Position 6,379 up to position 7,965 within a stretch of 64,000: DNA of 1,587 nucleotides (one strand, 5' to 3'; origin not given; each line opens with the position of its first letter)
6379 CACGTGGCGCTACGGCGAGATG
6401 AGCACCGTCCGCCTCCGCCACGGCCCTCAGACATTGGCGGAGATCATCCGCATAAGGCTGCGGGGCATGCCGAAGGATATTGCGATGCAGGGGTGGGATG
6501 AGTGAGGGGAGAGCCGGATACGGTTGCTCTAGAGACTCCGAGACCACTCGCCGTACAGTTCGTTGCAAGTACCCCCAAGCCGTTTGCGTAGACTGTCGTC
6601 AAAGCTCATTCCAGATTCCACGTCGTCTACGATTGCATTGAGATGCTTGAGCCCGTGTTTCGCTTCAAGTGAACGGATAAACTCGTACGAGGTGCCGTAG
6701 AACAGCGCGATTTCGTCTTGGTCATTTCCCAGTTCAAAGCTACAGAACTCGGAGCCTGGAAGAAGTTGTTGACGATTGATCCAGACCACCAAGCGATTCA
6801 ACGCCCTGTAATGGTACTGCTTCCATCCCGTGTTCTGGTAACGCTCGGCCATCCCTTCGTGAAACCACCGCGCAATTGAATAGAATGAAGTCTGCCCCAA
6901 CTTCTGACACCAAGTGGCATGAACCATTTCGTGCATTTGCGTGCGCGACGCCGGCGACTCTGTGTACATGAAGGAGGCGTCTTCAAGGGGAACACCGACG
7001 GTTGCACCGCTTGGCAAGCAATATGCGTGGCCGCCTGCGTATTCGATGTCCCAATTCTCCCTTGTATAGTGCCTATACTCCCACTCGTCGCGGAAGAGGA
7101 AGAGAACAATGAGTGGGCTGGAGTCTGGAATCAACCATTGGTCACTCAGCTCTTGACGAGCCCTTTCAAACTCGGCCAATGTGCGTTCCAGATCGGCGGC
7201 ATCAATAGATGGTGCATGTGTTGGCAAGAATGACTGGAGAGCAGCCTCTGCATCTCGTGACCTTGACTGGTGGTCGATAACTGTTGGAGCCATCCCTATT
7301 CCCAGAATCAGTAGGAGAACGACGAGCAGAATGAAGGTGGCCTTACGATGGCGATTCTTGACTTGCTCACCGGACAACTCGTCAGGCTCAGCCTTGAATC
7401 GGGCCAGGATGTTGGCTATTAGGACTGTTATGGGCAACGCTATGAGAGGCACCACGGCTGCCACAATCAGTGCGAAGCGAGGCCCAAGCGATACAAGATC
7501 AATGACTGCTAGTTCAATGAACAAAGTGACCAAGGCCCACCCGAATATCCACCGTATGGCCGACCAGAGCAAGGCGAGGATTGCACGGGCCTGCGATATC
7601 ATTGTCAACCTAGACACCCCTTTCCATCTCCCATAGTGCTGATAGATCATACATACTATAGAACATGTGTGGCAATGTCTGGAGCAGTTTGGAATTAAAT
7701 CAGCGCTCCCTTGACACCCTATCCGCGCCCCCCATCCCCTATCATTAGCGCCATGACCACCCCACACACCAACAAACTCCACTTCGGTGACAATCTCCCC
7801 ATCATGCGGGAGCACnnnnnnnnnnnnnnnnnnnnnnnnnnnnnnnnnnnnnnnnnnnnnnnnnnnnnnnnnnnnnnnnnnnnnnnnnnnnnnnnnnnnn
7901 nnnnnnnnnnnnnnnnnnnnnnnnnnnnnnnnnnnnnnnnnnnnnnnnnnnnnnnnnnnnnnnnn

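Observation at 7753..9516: Single polypeptide combining a beta-class DNA methyltransferase with a C-terminal Mrr-type PD-(D/E)xK nuclease domain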

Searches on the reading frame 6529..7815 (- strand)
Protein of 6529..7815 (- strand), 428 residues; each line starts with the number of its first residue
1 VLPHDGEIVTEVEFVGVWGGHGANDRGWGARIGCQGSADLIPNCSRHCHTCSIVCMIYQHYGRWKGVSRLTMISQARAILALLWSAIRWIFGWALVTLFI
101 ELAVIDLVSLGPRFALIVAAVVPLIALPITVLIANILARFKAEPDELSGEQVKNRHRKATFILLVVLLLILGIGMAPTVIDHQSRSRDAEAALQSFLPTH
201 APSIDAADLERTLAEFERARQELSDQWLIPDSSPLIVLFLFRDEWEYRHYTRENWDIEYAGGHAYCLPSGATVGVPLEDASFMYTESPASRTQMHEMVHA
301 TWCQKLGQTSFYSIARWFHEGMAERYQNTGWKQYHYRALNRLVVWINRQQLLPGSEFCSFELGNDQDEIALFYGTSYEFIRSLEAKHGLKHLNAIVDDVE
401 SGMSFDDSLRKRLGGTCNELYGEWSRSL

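Call 3: search_protein_families(library=pfam, proteins=[window:6529-7815:-], max_evalue=0.1)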
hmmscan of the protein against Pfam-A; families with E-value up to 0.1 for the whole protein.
window:6529-7815:- (428 aa): 3 families
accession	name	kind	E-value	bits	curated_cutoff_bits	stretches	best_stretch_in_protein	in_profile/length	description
PF13485.12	Peptidase_MA_2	-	3.6e-06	27.3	32.4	1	256-426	39-197/201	Peptidase MA superfamily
PF19554.4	DUF6077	-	0.0088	15.3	27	1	86-176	36-128/354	Family of unknown function (DUF6077)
PF13301.11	DUF4079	-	0.044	14.4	31.4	1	136-184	25-78/141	Protein of unknown function (DUF4079)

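Call 4: search_protein_families(library=ncbifam, proteins=[window:6529-7815:-], max_evalue=0.1)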
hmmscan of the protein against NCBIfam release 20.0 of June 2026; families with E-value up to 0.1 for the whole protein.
window:6529-7815:- (428 aa): 2 families
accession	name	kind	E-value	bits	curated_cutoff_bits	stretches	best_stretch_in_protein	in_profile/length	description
NF033876.2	flagella_HExxH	equivalog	1.5e-06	27.9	205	1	291-415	131-247/384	flagellinolysin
TIGR03943.1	TIGR03943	equivalog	0.058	12.8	88.8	1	115-192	15-89/221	TIGR03943 family putative permease subunit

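Call 5: search_protein_families(library=padloc, proteins=[window:6529-7815:-], max_evalue=0.1)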
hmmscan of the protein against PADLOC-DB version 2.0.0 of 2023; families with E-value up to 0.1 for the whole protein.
window:6529-7815:- (428 aa): 0 families
